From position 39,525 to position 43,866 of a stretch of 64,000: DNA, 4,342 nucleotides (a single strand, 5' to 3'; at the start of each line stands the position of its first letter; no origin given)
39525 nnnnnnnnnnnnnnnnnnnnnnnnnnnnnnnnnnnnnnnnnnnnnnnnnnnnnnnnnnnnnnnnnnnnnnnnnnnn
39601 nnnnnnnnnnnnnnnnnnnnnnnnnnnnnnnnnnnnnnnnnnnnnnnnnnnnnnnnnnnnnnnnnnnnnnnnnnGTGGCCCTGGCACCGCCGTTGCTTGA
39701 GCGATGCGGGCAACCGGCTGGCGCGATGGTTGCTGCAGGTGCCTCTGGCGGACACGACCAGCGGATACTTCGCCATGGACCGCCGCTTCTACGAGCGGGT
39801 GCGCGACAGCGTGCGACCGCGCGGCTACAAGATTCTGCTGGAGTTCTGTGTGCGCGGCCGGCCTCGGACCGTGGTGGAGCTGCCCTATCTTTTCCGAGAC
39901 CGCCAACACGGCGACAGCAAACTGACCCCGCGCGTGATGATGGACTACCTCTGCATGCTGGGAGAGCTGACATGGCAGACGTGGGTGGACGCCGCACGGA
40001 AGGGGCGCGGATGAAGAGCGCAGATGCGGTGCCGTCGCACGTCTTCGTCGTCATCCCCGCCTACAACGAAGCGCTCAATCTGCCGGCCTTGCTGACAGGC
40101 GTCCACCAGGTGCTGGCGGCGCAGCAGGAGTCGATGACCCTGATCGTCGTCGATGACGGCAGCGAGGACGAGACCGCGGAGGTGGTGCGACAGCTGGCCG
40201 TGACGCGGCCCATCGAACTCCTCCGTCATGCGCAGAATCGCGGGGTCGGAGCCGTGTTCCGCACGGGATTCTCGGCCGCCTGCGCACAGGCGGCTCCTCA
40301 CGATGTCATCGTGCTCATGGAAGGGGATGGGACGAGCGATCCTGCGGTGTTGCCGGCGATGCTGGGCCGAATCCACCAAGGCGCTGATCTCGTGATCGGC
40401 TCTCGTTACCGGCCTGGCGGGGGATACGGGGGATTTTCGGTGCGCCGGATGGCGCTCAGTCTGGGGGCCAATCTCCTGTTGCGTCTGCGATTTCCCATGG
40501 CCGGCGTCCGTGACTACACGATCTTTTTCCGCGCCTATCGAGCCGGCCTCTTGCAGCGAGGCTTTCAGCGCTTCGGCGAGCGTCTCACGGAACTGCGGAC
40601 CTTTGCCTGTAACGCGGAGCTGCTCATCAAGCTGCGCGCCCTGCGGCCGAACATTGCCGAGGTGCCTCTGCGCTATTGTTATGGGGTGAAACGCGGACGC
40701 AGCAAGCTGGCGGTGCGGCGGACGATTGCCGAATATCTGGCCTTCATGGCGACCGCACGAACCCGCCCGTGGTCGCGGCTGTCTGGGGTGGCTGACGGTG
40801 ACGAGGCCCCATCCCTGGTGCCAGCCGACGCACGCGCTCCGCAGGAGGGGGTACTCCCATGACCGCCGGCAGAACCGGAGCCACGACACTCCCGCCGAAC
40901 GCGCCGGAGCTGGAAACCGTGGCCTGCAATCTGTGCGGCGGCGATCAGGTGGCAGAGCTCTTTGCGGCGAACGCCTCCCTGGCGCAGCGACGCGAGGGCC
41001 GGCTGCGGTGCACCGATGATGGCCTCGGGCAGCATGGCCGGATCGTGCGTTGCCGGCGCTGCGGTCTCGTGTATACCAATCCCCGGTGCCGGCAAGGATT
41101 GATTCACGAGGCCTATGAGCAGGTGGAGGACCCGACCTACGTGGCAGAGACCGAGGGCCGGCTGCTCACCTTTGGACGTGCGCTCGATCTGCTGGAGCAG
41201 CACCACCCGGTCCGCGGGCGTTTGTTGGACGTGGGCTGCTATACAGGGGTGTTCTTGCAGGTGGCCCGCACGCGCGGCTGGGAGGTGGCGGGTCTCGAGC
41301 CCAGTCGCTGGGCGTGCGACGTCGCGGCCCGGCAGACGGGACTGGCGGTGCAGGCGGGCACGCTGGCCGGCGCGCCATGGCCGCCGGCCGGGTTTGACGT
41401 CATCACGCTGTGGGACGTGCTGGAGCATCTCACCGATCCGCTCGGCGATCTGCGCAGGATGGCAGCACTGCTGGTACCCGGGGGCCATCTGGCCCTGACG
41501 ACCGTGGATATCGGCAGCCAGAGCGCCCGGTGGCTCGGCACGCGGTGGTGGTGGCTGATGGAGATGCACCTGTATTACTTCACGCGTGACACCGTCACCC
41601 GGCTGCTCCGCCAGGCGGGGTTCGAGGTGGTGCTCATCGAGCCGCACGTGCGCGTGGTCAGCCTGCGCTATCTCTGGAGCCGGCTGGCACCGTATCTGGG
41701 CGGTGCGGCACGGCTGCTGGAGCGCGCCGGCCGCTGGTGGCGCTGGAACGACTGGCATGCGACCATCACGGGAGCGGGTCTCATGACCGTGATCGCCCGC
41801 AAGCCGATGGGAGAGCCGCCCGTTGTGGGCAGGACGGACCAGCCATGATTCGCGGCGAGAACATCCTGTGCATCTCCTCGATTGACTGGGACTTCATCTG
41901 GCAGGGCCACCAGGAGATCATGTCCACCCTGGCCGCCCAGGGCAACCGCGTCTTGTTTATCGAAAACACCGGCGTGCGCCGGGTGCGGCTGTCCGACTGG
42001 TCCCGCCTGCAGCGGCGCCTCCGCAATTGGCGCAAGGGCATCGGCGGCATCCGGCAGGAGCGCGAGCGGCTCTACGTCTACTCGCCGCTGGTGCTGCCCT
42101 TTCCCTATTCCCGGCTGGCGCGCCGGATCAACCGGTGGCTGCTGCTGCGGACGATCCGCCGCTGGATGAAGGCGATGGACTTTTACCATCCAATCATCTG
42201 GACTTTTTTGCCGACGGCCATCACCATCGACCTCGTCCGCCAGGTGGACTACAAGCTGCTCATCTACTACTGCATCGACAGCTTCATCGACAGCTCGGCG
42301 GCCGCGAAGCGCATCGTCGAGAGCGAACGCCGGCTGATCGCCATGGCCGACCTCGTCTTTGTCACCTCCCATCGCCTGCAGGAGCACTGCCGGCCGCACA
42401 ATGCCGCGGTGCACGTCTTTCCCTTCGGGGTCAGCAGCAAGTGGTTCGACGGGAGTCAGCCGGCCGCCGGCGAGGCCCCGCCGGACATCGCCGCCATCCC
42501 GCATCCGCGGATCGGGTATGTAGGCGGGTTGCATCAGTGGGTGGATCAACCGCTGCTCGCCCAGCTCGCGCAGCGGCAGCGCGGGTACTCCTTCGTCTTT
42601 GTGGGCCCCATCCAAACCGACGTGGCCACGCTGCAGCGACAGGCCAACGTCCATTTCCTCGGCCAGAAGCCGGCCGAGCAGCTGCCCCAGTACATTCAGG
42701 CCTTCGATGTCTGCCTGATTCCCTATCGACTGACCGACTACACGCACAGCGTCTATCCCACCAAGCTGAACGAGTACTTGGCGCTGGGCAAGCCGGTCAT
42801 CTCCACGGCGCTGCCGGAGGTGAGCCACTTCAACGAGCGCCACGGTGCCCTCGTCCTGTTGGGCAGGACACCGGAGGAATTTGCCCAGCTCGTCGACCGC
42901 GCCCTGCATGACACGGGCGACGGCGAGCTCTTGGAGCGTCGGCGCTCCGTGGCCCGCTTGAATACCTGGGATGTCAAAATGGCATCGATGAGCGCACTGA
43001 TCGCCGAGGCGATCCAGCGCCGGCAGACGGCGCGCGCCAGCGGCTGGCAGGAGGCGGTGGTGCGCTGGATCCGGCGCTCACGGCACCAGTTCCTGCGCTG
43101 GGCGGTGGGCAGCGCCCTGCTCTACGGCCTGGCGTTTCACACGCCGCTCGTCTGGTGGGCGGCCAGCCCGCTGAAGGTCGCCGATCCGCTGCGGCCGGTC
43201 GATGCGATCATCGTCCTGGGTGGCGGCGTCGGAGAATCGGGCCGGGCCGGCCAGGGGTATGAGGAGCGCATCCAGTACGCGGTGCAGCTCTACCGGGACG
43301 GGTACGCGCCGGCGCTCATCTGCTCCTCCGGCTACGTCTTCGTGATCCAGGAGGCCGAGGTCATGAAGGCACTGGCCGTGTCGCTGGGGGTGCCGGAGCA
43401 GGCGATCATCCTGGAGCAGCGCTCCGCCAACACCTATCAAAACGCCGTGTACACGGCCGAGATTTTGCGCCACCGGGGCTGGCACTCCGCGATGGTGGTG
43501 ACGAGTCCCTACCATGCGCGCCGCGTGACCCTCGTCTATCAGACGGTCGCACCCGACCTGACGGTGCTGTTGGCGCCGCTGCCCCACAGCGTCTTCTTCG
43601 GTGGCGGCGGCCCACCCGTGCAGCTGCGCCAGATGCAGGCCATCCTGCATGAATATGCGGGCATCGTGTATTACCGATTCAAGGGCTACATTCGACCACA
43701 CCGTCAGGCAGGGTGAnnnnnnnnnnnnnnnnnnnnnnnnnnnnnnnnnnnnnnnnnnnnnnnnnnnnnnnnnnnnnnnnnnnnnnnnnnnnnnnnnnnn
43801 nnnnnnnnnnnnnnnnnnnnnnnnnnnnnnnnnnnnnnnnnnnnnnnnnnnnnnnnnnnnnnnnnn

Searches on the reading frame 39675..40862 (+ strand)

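Call 35: search_protein_families(library=pfam, proteins=[window:39675-40862:+], max_evalue=0.0001)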
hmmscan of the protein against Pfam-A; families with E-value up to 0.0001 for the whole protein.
window:39675-40862:+ (395 aa): 2 families
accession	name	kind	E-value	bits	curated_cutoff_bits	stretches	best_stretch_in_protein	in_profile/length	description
PF00535.33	Glycos_transf_2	-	1.7e-23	83.9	23.3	1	125-295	2-166/168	Glycosyl transferase family 2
PF13641.12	Glyco_tranf_2_3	-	2.7e-09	37.8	27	1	121-235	2-114/230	Glycosyltransferase like family 2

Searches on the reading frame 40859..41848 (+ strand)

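Call 35: search_protein_families(library=pfam, proteins=[window:40859-41848:+], max_evalue=0.0001)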
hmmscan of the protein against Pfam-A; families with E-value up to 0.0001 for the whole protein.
window:40859-41848:+ (329 aa): 5 families
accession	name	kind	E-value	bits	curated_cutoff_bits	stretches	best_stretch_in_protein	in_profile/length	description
PF13489.12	Methyltransf_23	-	4.4e-33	114.8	27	1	108-258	12-162/164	Methyltransferase domain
PF08241.18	Methyltransf_11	-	3e-11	44.3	21.2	1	123-212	1-94/95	Methyltransferase domain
PF08242.18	Methyltransf_12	-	4.2e-11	43.9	30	1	123-211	1-98/98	Methyltransferase domain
PF13649.12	Methyltransf_25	-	3.8e-09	37.5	27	1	123-209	2-97/97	Methyltransferase domain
PF13847.12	Methyltransf_31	-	6.3e-06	26.4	27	1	121-221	6-125/145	Methyltransferase domain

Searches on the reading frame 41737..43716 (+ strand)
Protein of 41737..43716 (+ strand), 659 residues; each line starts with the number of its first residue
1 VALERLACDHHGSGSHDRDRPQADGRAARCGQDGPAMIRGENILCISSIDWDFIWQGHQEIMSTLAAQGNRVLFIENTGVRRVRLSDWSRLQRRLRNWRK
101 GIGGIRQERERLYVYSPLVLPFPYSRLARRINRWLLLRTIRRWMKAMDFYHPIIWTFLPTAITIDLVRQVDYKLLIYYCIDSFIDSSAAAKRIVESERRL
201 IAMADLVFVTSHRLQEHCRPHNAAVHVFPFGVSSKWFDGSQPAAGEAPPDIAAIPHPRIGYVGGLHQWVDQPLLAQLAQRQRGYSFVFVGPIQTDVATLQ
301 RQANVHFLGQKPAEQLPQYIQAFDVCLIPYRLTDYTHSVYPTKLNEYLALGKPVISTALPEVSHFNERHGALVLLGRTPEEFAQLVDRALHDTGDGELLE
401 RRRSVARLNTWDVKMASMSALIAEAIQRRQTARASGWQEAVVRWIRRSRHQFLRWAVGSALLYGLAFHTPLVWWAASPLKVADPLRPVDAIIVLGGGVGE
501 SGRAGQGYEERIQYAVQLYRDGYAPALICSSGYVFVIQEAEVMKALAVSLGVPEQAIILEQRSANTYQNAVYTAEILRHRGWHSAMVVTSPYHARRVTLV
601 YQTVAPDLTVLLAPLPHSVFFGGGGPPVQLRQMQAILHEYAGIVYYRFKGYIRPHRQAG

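Call 4: search_protein_families(library=pfam, proteins=[window:41737-43716:+], max_evalue=1)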
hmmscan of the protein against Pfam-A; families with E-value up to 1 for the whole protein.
window:41737-43716:+ (659 aa): 6 families
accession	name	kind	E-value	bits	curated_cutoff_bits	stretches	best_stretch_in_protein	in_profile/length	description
PF02698.23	DUF218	-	4.8e-30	104.6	27.6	1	489-642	1-133/133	DUF218 domain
PF13692.12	Glyco_trans_1_4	-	1.2e-14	55.2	27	1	257-392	2-142/142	Glycosyl transferases group 1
PF00534.26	Glycos_transf_1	-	1.6e-10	41.3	26.4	1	273-401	32-164/172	Glycosyl transferases group 1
PF02939.21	UcrQ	-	0.0063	16.9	25.2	1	429-465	22-58/78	UcrQ family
PF22059.2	GumK_N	-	0.0087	16.5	27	1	61-209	18-170/171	Glucuronosyltransferase GumK, N-terminal domain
PF02796.21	HTH_7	-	0.19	12.3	23.8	0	414-436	10-32/45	Helix-turn-helix domain of resolvase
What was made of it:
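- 41845..43716 (+): Upstream gene: a fusion of a GT4 glycosyltransferase (TuaH-like) and a DUF218/ElyC-like domain. The likely ATG is at 41845, overlapping the stop of the preceding methyltransferase. Pfam DUF218 4.8e-30, Glyco_trans_1_4 1.2e-14 (call 4).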

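Call 44: search_protein_families(library=ncbifam, proteins=[window:41737-43713:+], max_evalue=0.1)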
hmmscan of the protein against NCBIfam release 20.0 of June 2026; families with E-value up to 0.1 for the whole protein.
window:41737-43713:+ (659 aa): 6 families
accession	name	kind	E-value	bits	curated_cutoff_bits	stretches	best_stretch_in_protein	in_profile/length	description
NF047676.1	TeichurnBiosyTuaH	equivalog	2.9e-35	121.9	550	1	188-419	143-381/384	teichuronic acid biosynthesis protein TuaH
NF007640.0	PRK10307.1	subfamily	1e-08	34.5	276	1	275-407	251-384/411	WcaI family glycosyltransferase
NF047684.1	TeichurnBiosyTuaC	equivalog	2e-07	30.3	550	1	187-391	151-353/391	teichuronic acid biosynthesis protein TuaC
NF007794.0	PRK10494.1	equivalog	1.1e-05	25.1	205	1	487-603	78-199/259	envelope biogenesis factor ElyC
TIGR04047.1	MSMEG_0565_glyc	hypoth_equivalog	0.00078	18.6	259.85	1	301-413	254-362/373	MSMEG_0565 family glycosyltransferase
TIGR04063.1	stp3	hypoth_equivalog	0.003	16.5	442.05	1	200-359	154-326/397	TIGR04063 family PEP-CTERM/XrtA system glycosyltransferase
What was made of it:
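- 41845..43716 (+): NCBIfam TuaH 2.9e-35, ElyC 1e-5 (call 44).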
